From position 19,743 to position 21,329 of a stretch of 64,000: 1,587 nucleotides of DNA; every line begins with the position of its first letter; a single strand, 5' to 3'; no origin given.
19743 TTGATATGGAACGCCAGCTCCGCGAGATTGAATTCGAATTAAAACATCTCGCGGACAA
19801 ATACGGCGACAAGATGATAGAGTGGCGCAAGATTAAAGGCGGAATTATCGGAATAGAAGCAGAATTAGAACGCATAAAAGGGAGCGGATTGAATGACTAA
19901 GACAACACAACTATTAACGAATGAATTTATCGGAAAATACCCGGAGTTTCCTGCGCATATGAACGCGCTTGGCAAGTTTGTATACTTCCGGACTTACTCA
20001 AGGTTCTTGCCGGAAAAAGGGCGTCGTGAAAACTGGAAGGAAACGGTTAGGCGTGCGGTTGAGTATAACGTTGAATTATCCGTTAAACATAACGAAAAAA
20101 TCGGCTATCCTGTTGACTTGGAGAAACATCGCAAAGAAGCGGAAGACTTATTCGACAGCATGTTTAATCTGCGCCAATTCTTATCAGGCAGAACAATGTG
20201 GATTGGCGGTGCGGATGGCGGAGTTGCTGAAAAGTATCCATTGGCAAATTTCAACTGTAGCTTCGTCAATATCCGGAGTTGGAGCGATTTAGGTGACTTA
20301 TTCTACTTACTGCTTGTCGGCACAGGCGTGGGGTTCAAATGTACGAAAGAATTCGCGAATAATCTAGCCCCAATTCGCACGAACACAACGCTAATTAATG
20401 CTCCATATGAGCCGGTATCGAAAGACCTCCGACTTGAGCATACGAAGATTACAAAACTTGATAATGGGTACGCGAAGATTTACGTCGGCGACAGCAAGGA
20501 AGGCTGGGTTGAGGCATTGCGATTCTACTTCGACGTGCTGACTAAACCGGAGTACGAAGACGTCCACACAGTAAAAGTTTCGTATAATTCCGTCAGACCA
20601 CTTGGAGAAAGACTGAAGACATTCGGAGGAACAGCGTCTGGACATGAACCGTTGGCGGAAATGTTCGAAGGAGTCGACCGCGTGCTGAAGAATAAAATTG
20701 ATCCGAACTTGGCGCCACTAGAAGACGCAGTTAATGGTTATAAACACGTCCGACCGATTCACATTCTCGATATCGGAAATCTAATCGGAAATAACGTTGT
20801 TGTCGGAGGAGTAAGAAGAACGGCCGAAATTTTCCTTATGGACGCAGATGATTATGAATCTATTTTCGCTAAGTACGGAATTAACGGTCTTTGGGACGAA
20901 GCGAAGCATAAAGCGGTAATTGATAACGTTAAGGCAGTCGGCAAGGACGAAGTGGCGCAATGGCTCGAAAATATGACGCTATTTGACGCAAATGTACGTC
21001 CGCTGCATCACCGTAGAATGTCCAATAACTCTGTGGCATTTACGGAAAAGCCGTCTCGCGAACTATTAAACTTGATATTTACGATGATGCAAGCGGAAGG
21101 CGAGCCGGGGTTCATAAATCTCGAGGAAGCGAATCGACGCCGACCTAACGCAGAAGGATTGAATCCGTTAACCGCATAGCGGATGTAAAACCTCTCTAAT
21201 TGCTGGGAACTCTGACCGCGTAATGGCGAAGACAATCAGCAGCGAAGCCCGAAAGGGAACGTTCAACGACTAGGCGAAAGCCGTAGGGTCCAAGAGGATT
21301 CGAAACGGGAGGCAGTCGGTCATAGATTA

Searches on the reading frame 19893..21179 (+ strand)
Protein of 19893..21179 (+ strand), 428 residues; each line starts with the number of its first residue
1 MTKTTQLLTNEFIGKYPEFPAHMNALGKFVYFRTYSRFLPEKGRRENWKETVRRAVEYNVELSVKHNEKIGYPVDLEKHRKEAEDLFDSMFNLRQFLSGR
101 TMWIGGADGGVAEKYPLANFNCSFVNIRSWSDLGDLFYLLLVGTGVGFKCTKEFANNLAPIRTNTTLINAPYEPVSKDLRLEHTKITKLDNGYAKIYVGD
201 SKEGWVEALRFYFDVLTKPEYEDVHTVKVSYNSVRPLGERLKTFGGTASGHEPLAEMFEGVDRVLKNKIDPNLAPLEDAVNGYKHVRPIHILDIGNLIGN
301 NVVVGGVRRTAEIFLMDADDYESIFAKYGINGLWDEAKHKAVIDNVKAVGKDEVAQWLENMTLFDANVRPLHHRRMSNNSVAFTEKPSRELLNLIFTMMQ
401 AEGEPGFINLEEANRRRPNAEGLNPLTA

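Call 52: search_protein_families(library=phrogs, proteins=[window:19893-21179:+], max_evalue=0.00001)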
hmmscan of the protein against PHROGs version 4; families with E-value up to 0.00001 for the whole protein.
window:19893-21179:+ (428 aa): 1 family
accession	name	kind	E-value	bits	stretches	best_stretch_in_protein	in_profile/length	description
phrog_367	-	DNA, RNA and nucleotide metabolism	2.4e-82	278.2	1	19-419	27-380/701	ribonucleotide reductase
